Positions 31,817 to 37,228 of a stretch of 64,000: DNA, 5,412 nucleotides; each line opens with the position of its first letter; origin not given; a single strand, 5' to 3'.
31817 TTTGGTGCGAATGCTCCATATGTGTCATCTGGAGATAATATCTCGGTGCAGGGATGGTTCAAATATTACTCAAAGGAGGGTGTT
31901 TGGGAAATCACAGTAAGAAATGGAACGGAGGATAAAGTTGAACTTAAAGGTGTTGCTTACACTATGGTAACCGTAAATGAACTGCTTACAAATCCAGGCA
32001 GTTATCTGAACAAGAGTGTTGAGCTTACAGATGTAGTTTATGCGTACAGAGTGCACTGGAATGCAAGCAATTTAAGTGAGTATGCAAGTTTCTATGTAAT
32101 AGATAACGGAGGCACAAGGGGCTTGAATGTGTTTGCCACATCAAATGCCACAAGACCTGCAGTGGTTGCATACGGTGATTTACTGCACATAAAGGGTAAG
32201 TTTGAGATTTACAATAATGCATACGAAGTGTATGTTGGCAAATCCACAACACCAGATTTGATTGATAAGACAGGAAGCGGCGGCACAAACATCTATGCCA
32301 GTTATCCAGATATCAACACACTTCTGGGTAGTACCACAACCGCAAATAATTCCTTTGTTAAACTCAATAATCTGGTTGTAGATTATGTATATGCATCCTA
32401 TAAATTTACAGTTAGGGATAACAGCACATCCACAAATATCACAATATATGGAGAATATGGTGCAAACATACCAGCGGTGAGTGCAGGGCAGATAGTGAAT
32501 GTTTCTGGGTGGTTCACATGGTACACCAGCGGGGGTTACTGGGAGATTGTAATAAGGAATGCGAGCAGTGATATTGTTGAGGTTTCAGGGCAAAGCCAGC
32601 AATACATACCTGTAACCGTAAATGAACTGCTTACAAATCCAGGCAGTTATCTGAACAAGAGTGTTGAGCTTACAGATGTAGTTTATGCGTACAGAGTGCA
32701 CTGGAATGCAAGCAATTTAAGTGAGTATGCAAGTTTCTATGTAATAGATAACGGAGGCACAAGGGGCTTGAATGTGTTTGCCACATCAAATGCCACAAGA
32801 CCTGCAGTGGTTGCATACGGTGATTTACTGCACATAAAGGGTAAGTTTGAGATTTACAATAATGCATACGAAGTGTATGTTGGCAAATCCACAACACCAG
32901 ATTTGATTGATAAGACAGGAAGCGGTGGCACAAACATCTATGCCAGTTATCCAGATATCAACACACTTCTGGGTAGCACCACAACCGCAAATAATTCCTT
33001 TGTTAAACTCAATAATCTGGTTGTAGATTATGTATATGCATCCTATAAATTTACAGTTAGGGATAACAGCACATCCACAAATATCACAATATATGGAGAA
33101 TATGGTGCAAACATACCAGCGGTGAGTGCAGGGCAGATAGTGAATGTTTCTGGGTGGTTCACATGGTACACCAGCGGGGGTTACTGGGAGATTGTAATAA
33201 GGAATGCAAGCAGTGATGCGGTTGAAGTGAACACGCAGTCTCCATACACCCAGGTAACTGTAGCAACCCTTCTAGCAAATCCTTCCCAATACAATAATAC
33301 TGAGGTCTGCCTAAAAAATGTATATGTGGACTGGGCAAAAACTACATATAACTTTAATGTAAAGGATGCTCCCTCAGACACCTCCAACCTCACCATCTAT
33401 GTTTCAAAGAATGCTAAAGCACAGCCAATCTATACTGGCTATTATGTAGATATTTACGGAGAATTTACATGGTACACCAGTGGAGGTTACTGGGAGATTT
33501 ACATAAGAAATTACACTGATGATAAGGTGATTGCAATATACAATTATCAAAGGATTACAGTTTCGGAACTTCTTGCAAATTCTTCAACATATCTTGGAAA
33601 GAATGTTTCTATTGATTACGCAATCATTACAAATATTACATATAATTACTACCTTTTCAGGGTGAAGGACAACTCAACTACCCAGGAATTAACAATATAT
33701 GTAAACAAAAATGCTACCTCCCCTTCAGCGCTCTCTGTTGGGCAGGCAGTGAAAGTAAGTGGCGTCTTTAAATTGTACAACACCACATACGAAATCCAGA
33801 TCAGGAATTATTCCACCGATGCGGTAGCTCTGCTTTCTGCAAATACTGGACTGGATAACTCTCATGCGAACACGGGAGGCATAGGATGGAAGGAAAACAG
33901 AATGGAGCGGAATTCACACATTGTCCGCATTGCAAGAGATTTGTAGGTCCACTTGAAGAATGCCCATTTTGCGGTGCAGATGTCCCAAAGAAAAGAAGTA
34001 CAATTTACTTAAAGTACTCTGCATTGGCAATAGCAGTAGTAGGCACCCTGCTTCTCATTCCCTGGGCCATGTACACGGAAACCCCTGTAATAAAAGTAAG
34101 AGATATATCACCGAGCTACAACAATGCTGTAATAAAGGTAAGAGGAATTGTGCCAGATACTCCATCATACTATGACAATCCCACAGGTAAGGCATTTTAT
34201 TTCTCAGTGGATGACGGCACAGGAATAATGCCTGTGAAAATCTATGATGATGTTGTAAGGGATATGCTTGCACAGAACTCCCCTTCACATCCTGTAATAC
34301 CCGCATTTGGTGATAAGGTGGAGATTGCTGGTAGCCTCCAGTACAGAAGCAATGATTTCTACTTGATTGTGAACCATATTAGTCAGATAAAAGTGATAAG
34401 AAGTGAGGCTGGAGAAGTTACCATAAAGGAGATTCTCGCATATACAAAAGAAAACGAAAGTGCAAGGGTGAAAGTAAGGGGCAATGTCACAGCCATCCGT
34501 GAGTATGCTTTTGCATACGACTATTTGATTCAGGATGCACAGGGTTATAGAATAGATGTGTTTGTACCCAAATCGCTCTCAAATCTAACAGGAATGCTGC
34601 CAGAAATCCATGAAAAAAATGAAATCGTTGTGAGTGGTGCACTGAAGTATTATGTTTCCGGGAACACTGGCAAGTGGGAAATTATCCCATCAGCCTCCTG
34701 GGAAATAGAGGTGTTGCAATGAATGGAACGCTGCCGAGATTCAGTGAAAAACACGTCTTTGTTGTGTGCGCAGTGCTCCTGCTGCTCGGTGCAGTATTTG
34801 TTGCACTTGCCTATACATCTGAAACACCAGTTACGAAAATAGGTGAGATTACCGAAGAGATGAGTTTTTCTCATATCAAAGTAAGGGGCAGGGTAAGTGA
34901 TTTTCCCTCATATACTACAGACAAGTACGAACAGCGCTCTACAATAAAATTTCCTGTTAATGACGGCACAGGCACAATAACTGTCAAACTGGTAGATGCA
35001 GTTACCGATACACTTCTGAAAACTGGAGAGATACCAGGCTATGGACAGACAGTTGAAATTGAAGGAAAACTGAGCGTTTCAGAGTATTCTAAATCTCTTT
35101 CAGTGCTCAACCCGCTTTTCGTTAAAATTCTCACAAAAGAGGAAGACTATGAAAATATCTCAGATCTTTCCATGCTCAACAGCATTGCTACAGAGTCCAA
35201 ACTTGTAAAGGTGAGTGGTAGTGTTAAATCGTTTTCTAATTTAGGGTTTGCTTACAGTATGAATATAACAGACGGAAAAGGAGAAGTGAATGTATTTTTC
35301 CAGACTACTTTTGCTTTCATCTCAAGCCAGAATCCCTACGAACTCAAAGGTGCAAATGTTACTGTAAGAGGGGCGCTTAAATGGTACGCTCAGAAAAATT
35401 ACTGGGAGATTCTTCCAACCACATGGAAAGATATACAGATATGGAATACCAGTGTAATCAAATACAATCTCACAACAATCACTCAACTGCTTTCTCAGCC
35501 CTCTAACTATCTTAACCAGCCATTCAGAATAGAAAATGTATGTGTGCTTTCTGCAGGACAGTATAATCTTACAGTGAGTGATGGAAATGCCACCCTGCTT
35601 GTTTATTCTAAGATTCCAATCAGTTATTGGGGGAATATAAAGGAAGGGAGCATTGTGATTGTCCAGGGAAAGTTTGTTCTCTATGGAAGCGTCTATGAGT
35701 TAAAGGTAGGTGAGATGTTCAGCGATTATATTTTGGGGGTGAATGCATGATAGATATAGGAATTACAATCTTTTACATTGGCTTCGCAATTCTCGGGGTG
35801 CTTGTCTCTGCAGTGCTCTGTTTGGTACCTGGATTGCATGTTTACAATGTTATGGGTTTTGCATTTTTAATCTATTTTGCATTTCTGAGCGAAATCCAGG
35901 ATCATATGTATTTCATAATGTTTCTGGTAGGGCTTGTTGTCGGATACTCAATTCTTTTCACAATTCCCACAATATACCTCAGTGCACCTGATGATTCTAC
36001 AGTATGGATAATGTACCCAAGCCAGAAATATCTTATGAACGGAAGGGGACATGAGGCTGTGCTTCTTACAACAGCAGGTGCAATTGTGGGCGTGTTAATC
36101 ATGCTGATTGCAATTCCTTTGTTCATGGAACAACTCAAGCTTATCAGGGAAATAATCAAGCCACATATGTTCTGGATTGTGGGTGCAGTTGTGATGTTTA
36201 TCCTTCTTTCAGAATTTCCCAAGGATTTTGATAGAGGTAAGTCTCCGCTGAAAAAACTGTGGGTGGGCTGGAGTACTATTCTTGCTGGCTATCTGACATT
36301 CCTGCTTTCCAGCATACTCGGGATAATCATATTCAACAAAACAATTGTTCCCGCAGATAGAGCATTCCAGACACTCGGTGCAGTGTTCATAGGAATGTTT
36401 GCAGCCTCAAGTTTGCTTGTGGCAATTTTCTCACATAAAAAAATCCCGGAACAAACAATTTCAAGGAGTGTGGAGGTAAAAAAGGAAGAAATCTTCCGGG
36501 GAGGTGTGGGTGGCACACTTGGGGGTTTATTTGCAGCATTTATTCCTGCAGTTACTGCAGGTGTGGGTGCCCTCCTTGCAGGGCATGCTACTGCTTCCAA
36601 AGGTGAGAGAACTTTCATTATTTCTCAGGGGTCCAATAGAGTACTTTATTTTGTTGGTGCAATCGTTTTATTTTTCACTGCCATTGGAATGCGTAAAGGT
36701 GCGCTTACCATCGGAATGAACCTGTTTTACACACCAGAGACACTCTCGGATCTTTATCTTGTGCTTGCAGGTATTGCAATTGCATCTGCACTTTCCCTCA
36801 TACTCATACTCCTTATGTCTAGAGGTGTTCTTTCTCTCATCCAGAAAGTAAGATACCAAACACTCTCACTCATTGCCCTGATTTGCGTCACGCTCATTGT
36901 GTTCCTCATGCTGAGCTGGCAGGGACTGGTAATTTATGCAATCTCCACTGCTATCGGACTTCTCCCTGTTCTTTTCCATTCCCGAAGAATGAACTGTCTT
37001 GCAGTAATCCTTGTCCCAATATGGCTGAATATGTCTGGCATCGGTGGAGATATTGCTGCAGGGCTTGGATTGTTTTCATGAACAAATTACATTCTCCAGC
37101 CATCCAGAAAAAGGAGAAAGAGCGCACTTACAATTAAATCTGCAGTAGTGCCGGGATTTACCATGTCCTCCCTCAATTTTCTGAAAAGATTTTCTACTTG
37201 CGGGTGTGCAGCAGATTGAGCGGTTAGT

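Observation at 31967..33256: Near-identical 645-bp in-frame tandem duplication within a surface-protein gene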

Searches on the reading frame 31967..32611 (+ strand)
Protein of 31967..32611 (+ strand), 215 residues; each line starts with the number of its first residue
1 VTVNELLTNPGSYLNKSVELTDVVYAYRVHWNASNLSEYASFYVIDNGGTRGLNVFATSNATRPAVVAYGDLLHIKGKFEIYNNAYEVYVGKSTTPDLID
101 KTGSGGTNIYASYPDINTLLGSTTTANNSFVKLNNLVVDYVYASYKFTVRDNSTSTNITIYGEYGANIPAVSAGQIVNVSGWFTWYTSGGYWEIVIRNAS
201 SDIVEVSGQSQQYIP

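Call 21: find_homologous_proteins(query=window:31967-32611:+, max_evalue=0.001)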
Query seq(215 aa): 429 candidates shared short words with the query, none scored E <= 0.001.

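Call 49: predict_structure(alignment_id=A3)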
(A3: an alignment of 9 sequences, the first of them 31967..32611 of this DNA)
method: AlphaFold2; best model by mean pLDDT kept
length: 215 residues; sequences in the alignment: 9
mean_pLDDT: 91.4   pTM: 0.88
mean pLDDT of the five models: 91.4, 90.7, 87.4, 84.8, 84.4
residues with pLDDT >= 90: 159; 70-90: 47; 50-70: 9; < 50: 0
segments of 3 or more residues with pLDDT < 50: none
pLDDT, mean of each block of 10 residues (from residue 1): 96 96 94 78 97 93 90 97 91 79 95 95 94 95 93 84 91 95 91 95 92 72
secondary structure, 60 per line:
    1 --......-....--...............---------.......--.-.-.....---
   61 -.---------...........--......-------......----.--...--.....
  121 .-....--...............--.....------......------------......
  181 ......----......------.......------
elements in order: H3-8 H10-13 E16-30 E40-46 E53-57 E72-82 E85-90 E98-103 E111-113 H116-121 H123-126 E129-143 E146-150 E157-162 E175-186 E191-196 E203-209

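Call 53: fold_search(model_id=the predicted structure, library=pdb)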
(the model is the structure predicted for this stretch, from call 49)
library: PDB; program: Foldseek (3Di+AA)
matches with E <= 10: 1062; with E <= 0.001: 45
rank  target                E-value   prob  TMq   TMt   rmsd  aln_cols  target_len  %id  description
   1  5yzw_A                1.6e-06  1.00  0.32  0.36   9.1       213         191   14  Crystal structure of p204 HINb domain (released 2018-12-19)
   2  5yzw_B                6.9e-06  1.00  0.33  0.35   8.9       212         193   14  Crystal structure of p204 HINb domain (released 2018-12-19)
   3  3rnu_B                2.0e-05  1.00  0.32  0.34  10.0       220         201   13  Structural Basis of Cytosolic DNA Sensing by Innate Immune Receptors (released 2012-04-25)
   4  5z7d_B                2.1e-05  1.00  0.34  0.20  17.5       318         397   10  p204HINab-dsDNA complex structure (released 2019-01-30)
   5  4jbm_A                2.1e-05  1.00  0.35  0.38   9.1       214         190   11  Structure of murine DNA binding protein bound with ds DNA (released 2013-06-26)
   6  5z7d_C                2.3e-05  1.00  0.33  0.22   9.0       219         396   14  p204HINab-dsDNA complex structure (released 2019-01-30)
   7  3u58_C                2.8e-05  1.00  0.33  0.34  13.9       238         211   14  Crystal Structure of the Tetrahymena telomerase processivity factor Teb1 AB (released 2011-12-28)
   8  3u58_B                3.8e-05  1.00  0.31  0.32  14.2       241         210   14  Crystal Structure of the Tetrahymena telomerase processivity factor Teb1 AB (released 2011-12-28)
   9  4lnq_B                4.0e-05  1.00  0.33  0.35   8.8       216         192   10  Crystal structure of Ifi202 HINa domain in complex with 20bp dsDNA (released 2014-01-08)
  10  8i6k_A                4.4e-05  1.00  0.32  0.37   8.6       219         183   11  Structure of hMNDA HIN with dsDNA (released 2023-07-19)
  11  3u58_A                4.9e-05  1.00  0.32  0.32  14.2       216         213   15  Crystal Structure of the Tetrahymena telomerase processivity factor Teb1 AB (released 2011-12-28)
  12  3rlo                  4.9e-05  1.00  0.35  0.37   9.3       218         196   13  Structural Basis of Cytosolic DNA Recognition by Innate Receptors (released 2012-04-25)
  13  3rnu_A                4.9e-05  1.00  0.33  0.34   9.6       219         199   13  Structural Basis of Cytosolic DNA Sensing by Innate Immune Receptors (released 2012-04-25)
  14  4l5r_C                5.2e-05  1.00  0.33  0.34   9.1       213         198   10  Crystal structure of p202 HIN1 in complex with 20-mer dsDNA (released 2013-07-31)
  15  4l5q                  5.8e-05  1.00  0.33  0.35   8.7       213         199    9  Crystal structure of p202 HIN1 (released 2013-07-31)
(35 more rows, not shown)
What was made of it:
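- On OB-fold (tRNA_anti-codon / CcmE-like) domain: AF2 model plus Foldseek hits to tandem-OB structures (calls 49, 53).
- Closest known: Tandem OB-fold nucleic-acid binders. Same: Two consecutive OB barrels per unit of about 200 aa. These are the top Foldseek PDB hits (E = 1.6e-6 to 1e-4, call 53).
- Foldseek's top PDB hits are tandem-OB proteins: HIN-200, Teb1 AB and Thermus/Deinococcus SSB (calls 49, 53).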

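Call 61: search_protein_representatives(alignment_id=A3)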
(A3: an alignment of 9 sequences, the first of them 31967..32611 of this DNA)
Query: 9 sequences, 210 profile positions. Proteins with E-value up to 0.001 (for the whole library): 105; up to 1e-10: 42; up to 1e-30: 16. The best 105 are listed.
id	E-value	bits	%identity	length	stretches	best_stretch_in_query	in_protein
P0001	0.0e+00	1081.9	-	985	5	1-208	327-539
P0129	4.5e-150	513.3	-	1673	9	1-202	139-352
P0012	2.8e-135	465.0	-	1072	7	1-209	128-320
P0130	3.4e-121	419.0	-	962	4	2-207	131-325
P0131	3.2e-115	399.4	-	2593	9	32-207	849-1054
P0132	1.0e-114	397.8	-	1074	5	1-201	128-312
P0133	1.9e-105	367.5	-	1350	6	1-208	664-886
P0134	4.1e-85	301.1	-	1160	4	4-206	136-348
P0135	2.9e-83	295.0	-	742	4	2-209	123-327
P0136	8.5e-75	267.3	-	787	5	43-204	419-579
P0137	1.8e-57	210.7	-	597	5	65-202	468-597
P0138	6.2e-56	205.7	-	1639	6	1-135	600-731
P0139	1.4e-52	194.8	-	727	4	2-207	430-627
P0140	5.6e-50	186.3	-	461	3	66-202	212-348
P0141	1.7e-40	155.2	-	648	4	4-201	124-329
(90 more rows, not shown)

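Call 75: search_protein_families(library=pfam, proteins=[P0129, P0131, P0133, P0134], max_evalue=0.0001)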
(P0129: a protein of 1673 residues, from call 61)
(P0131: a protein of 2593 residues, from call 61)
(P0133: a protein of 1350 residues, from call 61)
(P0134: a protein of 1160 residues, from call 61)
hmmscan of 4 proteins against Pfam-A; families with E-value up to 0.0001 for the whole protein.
P0129 (1673 aa): 5 families
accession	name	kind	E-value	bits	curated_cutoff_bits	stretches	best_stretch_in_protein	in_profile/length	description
PF01336.31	tRNA_anti-codon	-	9.6e-33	112.4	27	0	179-233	16-71/75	OB-fold nucleic acid binding domain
PF18911.6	PKD_4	-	1.9e-22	79.6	27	1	42-122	1-80/85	PKD domain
PF00801.26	PKD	-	1.4e-14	54.3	23.5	1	58-120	13-75/80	PKD domain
PF11948.15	DUF3465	-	2.2e-06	28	25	0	279-331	42-95/124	Protein of unknown function (DUF3465)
PF09822.16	ABC_transp_aux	-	1.2e-05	25.2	34.7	1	1408-1498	45-142/288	ABC-type uncharacterized transport system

P0131 (2593 aa): 4 families
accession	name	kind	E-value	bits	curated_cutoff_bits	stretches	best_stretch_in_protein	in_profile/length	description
PF18911.6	PKD_4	-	2.3e-25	88.9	27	1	96-179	1-85/85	PKD domain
PF00801.26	PKD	-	6.1e-13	49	23.5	1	103-171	13-73/80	PKD domain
PF22352.2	K319L-like_PKD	-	3.4e-10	40.2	27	1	103-179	1-84/84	K319L-like, PKD domain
PF18942.5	DUF5689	-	6.6e-09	36.4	28.6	0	1415-1520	115-216/217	Family of unknown function (DUF5689)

P0133 (1350 aa): 8 families
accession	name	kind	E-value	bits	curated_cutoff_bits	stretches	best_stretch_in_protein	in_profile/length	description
PF18911.6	PKD_4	-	1.5e-20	73.5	27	1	120-205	1-85/85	PKD domain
PF00932.25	LTD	-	3.5e-17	63.2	34.3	1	1121-1236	5-108/109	Lamin Tail Domain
PF18942.5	DUF5689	-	2.7e-14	54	28.6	0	881-984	115-214/217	Family of unknown function (DUF5689)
PF01336.31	tRNA_anti-codon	-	2e-12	47.3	27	0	252-308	13-70/75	OB-fold nucleic acid binding domain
PF00801.26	PKD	-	6.1e-11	42.6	23.5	1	136-199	14-75/80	PKD domain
PF03100.22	CcmE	-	2.4e-08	34.6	24.6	0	327-419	6-94/99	CcmE domain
PF22352.2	K319L-like_PKD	-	6.5e-07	29.7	27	1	127-205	1-84/84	K319L-like, PKD domain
PF13742.12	tRNA_anti_2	-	2.3e-06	28.2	27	0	472-530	35-93/95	OB-fold nucleic acid binding domain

P0134 (1160 aa): 6 families
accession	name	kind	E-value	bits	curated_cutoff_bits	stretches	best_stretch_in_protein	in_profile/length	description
PF18911.6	PKD_4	-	1e-24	86.8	27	1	44-126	1-84/85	PKD domain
PF00801.26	PKD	-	1.8e-15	57.2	23.5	1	59-119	13-73/80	PKD domain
PF00932.25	LTD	-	5.4e-13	49.7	34.3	1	921-1039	6-108/109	Lamin Tail Domain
PF03100.22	CcmE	-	1.7e-07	32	24.6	0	354-424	5-72/99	CcmE domain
PF22352.2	K319L-like_PKD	-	1.2e-05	25.6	27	1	60-127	11-84/84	K319L-like, PKD domain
PF01336.31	tRNA_anti-codon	-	1.4e-05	25.4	27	0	852-904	17-71/75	OB-fold nucleic acid binding domain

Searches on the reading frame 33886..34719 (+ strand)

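Call 5: search_protein_families(library=pfam, proteins=[window:33886-34719:+], max_evalue=0.01)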
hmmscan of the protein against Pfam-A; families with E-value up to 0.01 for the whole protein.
window:33886-34719:+ (278 aa): 3 families
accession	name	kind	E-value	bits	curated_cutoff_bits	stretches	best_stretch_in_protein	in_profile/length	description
PF01336.31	tRNA_anti-codon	-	1.6e-05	25.2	27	1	84-166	2-73/75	OB-fold nucleic acid binding domain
PF25207.1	DUF7837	-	0.0043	17.5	27.8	0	25-40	7-22/47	Domain of unknown function (DUF7837)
PF03100.22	CcmE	-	0.0092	16.8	24.6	0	75-131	14-68/99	CcmE domain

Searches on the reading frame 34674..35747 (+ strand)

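Call 5: search_protein_families(library=pfam, proteins=[window:34674-35747:+], max_evalue=0.01)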
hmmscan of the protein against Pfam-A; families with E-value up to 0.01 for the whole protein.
window:34674-35747:+ (358 aa): 2 families
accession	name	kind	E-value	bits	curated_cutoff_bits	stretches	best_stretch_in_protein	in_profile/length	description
PF01336.31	tRNA_anti-codon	-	1.9e-11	44.1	27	1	69-143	2-68/75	OB-fold nucleic acid binding domain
PF03100.22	CcmE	-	0.00039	21.1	24.6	0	60-116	14-67/99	CcmE domain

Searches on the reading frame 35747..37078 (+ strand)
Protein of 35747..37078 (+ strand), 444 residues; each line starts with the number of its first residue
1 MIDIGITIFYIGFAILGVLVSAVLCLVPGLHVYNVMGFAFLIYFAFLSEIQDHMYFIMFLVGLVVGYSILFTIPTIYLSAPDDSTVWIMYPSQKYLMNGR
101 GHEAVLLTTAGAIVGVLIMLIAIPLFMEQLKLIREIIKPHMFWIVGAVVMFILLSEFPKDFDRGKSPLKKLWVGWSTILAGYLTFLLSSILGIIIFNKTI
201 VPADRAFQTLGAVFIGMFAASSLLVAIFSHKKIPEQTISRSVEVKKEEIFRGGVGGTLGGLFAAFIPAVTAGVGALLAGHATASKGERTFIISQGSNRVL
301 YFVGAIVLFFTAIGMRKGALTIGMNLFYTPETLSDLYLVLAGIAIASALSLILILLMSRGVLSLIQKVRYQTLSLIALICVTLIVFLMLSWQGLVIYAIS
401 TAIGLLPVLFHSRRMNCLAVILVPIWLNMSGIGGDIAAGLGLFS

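Call 5: search_protein_families(library=pfam, proteins=[window:35747-37078:+], max_evalue=0.01)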
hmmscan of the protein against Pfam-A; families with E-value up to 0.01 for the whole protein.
window:35747-37078:+ (444 aa): 1 family
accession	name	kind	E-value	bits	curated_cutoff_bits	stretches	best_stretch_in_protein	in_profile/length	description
PF01970.21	TctA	-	7.1e-38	130.8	28.9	1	12-418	2-422/423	Tripartite tricarboxylate transporter TctA family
